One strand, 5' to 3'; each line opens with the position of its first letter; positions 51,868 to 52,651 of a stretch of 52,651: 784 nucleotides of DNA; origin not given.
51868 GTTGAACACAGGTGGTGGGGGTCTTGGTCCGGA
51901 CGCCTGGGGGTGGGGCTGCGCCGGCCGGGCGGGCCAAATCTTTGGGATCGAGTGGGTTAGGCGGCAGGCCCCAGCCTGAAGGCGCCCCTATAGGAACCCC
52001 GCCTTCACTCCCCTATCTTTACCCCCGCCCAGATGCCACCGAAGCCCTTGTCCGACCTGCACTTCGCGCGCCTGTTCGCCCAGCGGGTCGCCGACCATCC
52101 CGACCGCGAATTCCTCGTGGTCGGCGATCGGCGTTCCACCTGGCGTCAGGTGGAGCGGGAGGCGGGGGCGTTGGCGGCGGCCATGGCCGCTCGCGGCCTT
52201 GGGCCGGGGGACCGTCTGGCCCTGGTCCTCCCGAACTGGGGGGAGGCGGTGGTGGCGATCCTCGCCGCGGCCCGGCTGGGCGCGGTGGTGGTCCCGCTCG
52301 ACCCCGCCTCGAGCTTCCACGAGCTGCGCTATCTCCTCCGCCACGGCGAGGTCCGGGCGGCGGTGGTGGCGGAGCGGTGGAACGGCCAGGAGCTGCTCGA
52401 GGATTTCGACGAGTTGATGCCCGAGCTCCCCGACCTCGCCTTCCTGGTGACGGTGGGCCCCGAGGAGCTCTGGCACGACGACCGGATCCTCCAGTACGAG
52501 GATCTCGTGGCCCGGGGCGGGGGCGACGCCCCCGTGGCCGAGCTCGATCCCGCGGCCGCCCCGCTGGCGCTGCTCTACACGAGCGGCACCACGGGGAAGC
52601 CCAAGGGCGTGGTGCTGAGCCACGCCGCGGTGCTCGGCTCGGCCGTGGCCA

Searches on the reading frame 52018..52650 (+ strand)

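Call 20: search_protein_families(library=pfam, proteins=[window:52018-52650:+], max_evalue=0.001)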
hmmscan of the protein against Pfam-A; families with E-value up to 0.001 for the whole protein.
window:52018-52650:+ (211 aa): 1 family
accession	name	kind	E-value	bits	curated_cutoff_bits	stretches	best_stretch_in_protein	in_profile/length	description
PF00501.34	AMP-binding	-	1.6e-41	142.8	29.9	1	20-209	1-191/384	AMP-binding enzyme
